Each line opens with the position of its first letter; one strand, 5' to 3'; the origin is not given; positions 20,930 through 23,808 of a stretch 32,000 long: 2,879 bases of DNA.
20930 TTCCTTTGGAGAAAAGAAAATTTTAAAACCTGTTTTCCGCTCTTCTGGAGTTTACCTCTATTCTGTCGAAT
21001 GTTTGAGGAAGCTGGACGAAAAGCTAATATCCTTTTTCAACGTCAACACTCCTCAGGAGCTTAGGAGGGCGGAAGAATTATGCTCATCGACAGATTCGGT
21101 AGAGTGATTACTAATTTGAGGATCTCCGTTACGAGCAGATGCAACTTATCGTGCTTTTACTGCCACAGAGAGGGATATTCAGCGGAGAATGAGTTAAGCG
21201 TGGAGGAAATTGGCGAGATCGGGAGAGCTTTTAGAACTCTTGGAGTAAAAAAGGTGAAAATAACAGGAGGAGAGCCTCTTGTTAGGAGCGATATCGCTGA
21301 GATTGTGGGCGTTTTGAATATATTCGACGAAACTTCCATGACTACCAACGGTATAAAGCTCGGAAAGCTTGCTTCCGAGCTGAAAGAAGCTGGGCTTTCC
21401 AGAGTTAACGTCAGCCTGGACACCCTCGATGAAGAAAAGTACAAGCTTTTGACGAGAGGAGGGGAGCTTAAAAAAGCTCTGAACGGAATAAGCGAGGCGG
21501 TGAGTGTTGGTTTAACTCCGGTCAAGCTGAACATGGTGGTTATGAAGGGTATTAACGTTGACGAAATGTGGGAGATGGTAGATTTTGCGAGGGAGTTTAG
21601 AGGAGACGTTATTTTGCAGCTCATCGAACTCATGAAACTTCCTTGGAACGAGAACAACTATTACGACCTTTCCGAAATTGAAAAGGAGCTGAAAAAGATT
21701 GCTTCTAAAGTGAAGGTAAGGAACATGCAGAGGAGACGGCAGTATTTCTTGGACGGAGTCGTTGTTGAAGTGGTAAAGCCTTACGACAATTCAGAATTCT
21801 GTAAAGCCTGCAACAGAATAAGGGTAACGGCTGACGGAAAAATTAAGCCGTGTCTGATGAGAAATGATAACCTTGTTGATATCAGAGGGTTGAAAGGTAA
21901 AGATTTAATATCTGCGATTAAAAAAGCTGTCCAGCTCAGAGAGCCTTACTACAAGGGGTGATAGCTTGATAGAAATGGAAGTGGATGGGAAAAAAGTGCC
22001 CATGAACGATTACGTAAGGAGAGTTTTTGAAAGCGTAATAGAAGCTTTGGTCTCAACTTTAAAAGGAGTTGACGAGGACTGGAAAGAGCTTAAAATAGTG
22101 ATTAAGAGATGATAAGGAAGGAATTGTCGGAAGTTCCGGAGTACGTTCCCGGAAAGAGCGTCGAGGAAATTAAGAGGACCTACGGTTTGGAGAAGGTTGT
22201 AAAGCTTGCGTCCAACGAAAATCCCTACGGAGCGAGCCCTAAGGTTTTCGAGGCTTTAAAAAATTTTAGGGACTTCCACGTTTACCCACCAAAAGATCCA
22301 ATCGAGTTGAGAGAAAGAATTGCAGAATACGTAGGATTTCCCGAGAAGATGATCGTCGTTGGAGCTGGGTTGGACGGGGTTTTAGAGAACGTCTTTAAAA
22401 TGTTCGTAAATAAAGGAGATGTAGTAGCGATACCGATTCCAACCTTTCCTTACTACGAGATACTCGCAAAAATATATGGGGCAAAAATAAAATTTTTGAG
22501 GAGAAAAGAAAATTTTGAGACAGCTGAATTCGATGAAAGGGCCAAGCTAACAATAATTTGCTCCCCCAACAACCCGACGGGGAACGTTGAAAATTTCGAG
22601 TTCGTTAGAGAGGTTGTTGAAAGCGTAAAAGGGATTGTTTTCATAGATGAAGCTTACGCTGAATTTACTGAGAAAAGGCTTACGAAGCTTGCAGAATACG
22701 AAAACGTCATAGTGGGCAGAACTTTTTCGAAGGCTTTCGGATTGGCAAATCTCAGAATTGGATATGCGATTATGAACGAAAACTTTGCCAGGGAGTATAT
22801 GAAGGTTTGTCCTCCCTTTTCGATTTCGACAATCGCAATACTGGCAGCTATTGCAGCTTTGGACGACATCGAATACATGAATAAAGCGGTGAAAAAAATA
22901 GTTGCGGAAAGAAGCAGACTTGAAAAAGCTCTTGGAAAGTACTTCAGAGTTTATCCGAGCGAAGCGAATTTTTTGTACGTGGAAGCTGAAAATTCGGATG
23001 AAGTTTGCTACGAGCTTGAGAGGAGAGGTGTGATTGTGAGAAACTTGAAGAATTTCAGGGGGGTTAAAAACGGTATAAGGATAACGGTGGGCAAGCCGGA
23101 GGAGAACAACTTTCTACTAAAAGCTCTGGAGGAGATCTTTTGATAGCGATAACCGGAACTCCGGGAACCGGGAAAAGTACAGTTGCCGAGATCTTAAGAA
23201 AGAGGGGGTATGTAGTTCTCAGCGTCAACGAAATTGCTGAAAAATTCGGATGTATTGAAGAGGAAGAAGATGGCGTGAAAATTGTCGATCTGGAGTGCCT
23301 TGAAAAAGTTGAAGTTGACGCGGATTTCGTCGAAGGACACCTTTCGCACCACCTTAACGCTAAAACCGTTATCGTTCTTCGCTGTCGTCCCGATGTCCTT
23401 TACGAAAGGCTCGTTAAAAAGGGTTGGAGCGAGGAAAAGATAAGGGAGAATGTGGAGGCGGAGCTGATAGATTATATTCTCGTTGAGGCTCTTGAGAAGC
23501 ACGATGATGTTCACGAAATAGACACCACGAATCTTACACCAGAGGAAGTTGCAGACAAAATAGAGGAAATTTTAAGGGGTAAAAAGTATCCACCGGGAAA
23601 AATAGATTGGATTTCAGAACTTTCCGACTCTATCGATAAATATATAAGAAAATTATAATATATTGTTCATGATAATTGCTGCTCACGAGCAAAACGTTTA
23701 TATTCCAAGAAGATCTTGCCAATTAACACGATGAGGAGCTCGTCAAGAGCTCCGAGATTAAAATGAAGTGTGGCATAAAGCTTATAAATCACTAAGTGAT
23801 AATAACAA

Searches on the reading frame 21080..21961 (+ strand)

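Call 59: search_protein_families(library=pfam, proteins=[window:21080-21961:+], max_evalue=0.00001)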
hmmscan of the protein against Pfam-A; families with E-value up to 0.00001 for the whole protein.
window:21080-21961:+ (293 aa): 2 families
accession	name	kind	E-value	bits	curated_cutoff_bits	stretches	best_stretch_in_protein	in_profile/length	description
PF04055.27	Radical_SAM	-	6.6e-34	117.9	29.5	1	15-170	1-166/166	Radical SAM superfamily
PF06463.18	Mob_synth_C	-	2.3e-20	73.3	37.4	1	179-292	3-127/128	Molybdenum Cofactor Synthesis C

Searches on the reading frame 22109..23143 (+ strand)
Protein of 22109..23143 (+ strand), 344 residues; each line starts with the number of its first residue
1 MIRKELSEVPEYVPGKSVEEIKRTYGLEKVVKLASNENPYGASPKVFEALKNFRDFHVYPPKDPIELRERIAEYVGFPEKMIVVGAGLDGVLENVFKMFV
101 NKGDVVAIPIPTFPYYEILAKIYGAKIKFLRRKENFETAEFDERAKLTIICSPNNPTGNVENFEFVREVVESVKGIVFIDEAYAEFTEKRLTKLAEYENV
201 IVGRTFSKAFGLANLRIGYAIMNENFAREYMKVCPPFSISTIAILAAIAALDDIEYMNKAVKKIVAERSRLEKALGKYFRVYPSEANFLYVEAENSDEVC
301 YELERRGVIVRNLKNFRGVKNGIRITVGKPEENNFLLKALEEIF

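Call 59: search_protein_families(library=pfam, proteins=[window:22109-23143:+], max_evalue=0.00001)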
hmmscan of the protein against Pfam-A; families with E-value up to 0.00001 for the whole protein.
window:22109-23143:+ (344 aa): 2 families
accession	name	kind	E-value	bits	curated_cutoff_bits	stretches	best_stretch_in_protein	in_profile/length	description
PF00155.27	Aminotran_1_2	-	2.1e-55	188.8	19.7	1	29-340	2-361/361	Aminotransferase class I and II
PF04864.19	Alliinase_C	-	8e-07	28.7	22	1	79-225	66-211/363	Allinase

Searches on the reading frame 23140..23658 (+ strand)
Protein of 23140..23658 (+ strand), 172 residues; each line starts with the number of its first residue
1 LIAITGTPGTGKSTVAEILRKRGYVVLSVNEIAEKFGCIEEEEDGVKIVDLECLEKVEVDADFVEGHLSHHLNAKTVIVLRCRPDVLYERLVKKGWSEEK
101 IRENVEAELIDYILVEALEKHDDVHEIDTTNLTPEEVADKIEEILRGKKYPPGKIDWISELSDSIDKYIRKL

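Call 59: search_protein_families(library=pfam, proteins=[window:23140-23658:+], max_evalue=0.00001)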
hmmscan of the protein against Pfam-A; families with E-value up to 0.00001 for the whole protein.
window:23140-23658:+ (172 aa): 5 families
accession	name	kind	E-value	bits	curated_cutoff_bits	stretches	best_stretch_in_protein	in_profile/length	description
PF13238.12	AAA_18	-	5.4e-24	85.5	29.4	1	2-110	1-127/128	AAA domain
PF13521.12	AAA_28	-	4.8e-07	30.6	27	1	2-117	2-118/164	AAA domain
PF13671.12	AAA_33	-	2.1e-06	28.5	27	0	1-37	1-38/143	AAA domain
PF01712.25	dNK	-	2.2e-06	28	27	0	2-41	1-39/203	Deoxynucleoside kinase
PF13207.12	AAA_17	-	4.6e-06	27.4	27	0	5-50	1-50/136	AAA domain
